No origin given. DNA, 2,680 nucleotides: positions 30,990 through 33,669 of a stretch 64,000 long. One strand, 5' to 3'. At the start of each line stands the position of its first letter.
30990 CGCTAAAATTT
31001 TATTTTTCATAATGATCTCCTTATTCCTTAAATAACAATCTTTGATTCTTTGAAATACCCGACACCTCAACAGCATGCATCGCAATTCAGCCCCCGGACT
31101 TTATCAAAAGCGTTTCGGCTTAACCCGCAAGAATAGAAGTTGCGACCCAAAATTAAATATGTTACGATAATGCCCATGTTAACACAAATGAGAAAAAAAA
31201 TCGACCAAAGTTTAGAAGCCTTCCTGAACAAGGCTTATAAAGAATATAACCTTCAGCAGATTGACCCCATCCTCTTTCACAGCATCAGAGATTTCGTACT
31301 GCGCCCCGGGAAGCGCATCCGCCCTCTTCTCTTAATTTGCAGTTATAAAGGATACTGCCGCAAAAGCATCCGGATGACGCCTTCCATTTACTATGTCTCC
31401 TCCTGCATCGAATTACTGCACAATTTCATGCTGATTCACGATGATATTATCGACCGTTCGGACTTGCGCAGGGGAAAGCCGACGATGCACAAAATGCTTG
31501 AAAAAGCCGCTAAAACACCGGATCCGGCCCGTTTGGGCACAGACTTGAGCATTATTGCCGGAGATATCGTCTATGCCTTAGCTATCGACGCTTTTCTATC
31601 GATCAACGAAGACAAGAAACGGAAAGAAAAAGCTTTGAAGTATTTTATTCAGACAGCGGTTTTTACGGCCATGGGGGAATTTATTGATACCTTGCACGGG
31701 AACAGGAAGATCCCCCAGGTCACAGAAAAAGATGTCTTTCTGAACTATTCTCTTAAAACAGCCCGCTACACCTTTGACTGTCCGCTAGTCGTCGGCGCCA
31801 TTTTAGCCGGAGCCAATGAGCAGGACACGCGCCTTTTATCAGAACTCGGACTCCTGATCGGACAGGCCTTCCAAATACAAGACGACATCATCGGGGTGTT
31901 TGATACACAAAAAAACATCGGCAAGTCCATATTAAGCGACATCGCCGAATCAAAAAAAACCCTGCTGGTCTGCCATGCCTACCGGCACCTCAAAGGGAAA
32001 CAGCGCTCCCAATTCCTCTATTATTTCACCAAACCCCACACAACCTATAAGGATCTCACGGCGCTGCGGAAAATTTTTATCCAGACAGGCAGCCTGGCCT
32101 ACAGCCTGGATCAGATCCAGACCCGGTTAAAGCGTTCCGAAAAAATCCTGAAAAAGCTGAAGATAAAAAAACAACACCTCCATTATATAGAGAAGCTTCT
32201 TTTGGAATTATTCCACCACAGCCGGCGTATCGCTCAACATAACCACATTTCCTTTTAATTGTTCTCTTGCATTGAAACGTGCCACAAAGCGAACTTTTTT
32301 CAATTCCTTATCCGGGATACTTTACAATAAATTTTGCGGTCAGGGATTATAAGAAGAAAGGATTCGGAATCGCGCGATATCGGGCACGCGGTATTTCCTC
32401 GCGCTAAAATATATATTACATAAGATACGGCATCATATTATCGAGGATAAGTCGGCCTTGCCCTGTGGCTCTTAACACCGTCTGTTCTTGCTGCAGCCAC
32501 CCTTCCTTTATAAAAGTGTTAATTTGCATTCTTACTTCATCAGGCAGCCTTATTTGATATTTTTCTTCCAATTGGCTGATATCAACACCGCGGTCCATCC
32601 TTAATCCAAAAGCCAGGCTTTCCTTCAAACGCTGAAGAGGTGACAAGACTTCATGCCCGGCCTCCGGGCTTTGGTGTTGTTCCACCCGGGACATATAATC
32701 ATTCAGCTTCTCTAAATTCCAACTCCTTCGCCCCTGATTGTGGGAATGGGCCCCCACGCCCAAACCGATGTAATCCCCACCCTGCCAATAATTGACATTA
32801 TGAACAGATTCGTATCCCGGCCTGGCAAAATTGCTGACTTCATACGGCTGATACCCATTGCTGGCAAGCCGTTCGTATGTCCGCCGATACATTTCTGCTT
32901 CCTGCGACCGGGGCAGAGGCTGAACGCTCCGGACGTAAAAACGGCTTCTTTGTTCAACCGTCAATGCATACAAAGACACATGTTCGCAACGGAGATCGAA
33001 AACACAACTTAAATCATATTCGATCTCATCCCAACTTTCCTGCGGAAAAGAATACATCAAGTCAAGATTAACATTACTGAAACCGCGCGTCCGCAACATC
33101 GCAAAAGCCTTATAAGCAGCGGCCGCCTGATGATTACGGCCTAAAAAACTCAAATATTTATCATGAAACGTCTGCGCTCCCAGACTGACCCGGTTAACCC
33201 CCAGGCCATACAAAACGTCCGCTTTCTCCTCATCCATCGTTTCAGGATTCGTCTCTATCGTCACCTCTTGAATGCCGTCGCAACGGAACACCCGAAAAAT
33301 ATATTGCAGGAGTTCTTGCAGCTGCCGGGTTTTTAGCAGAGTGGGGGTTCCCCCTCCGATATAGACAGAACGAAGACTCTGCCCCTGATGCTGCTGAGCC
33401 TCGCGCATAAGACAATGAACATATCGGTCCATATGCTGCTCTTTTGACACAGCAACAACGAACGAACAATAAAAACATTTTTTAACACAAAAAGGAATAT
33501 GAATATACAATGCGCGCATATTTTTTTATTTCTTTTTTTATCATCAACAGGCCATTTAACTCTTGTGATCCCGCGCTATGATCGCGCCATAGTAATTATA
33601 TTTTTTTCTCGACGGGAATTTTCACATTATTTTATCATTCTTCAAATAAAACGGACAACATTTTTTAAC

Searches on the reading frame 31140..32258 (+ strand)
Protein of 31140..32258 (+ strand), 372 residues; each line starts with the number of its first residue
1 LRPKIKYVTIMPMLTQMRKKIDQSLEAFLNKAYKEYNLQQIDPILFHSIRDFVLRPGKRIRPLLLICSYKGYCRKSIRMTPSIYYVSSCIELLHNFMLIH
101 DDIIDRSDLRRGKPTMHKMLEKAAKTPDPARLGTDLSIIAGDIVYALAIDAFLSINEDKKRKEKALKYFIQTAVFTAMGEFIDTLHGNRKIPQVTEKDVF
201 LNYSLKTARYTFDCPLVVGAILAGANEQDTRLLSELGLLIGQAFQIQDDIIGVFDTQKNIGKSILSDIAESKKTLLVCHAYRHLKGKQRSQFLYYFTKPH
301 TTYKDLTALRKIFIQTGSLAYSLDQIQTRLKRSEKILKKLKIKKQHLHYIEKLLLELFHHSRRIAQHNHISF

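Call 9: search_protein_families(library=ncbifam, proteins=[window:31140-32258:+], max_evalue=0.01)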
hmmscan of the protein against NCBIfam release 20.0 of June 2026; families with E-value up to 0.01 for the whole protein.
window:31140-32258:+ (372 aa): 16 families
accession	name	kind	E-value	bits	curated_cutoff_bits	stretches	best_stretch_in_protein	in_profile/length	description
NF041169.1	f2_encap_cargo4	exception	2.1e-50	171.9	450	1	52-352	45-324/334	family 2 encapsulin nanocompartment cargo protein polyprenyl transferase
NF041003.1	GGPP_syn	equivalog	2.7e-46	158.1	500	1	44-354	27-317/326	geranylgeranyl diphosphate synthase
NF040698.1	IdsA_Meth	equivalog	5.3e-42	144.2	468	1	11-343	4-310/328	short chain isoprenyl diphosphate synthase IdsA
NF042416.1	GFPPS_Mycobact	equivalog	5.5e-35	121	600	1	44-345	29-333/350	bifunctional (2E,6E)-farnesyl/geranyl diphosphate synthase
NF045485.1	FPPsyn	subfamily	1.1e-30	106.7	275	1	18-276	5-243/288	farnesyl diphosphate synthase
NF040789.2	gerfarn_diphsyn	equivalog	4.1e-27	95.3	560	1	86-281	87-267/345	geranylfarnesyl diphosphate synthase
NF008140.0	PRK10888.1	equivalog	5.6e-25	88.3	412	1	56-326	43-288/323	octaprenyl diphosphate synthase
TIGR02748.1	GerC3_HepT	equivalog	7e-25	87.8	456.55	1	38-346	24-306/319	heptaprenyl diphosphate synthase component II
NF045549.1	GGPPsyn_IdsB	equivalog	1.9e-23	83.1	475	1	57-281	65-269/346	geranylgeranyl diphosphate synthase IdsB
NF045685.1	GGPPSynCrtE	equivalog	7.3e-23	81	460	1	43-275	28-247/293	geranylgeranyl diphosphate synthase CrtE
NF042417.1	NPPPS_Mycobact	equivalog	1.3e-18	67.1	600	1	35-284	34-259/335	nonaprenyl/(2E,6E)-farnesyl/geranylgeranyl diphosphat synthase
TIGR02749.1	prenyl_cyano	equivalog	3e-18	65.9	383.2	1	17-282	6-248/322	solanesyl diphosphate synthase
NF045628.1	HxpDPsynlarge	equivalog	9.1e-18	64.3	500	1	56-283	34-237/311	hexaprenyl-diphosphate synthase large subunit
NF040627.1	GFPS_Meth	equivalog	2.2e-13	50.3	600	1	53-256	36-213/285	geranylfarnesyl diphosphate synthase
NF007877.0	PRK10581.1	equivalog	5.5e-13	48.7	321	1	14-274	7-249/299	(2E,6E)-farnesyl diphosphate synthase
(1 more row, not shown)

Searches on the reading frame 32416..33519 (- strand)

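Call 9: search_protein_families(library=ncbifam, proteins=[window:32416-33519:-], max_evalue=0.01)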
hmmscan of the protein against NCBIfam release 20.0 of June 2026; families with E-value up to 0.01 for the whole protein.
window:32416-33519:- (367 aa): 27 families (the best 25 are shown)
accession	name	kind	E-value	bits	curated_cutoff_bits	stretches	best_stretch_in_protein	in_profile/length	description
TIGR00539.1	hemN_rel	equivalog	1.6e-88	297.2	205.4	1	3-342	2-345/361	radical SAM family heme chaperone HemW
NF005133.0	PRK06582.1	equivalog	7.6e-59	199.7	597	1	4-360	14-382/390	coproporphyrinogen III oxidase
NF006067.1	PRK08208.1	equivalog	4.4e-58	197.2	380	1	3-365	37-413/427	STM4012 family radical SAM protein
TIGR04107.1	rSAM_HutW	equivalog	3.7e-56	190.8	400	1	2-365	40-413/419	heme anaerobic degradation radical SAM methyltransferase ChuW/HutW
TIGR03994.1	rSAM_HemZ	equivalog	6e-54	183.7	321.4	1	3-245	86-349/401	coproporphyrinogen dehydrogenase HemZ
NF004567.0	PRK05904.1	equivalog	6.7e-50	170.2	355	1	3-319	8-315/353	coproporphyrinogen III oxidase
NF006385.0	PRK08629.1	equivalog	1.2e-46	159.4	355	1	3-363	54-410/439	coproporphyrinogen III oxidase family protein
TIGR00538.1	hemN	equivalog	4.5e-41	141.1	324.95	1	3-363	51-435/454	oxygen-independent coproporphyrinogen III oxidase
NF006064.0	PRK08207.2-2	equivalog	2.3e-37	129.1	504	1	4-228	147-380/465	coproporphyrinogen III oxidase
NF006060.0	PRK08207.1-3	equivalog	8.9e-36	123.7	653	1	3-216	151-379/477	coproporphyrinogen III oxidase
NF006061.0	PRK08207.1-4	equivalog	6.3e-34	117.6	702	1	4-261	176-458/501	coproporphyrinogen III oxidase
NF006063.0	PRK08207.2-1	equivalog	1.7e-26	92.9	1074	1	3-194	194-394/518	coproporphyrinogen III oxidase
NF006066.0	PRK08207.2-5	equivalog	5.5e-26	91.2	1117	1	3-244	192-454/518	coproporphyrinogen III oxidase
TIGR04419.1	no_iron_rSAM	equivalog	7e-25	88.3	300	1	47-323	40-319/378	HemN-related non-iron pseudo-SAM protein PsgB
NF006059.0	PRK08207.1-1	equivalog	1.2e-23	83.6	1012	1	3-194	173-374/496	coproporphyrinogen III oxidase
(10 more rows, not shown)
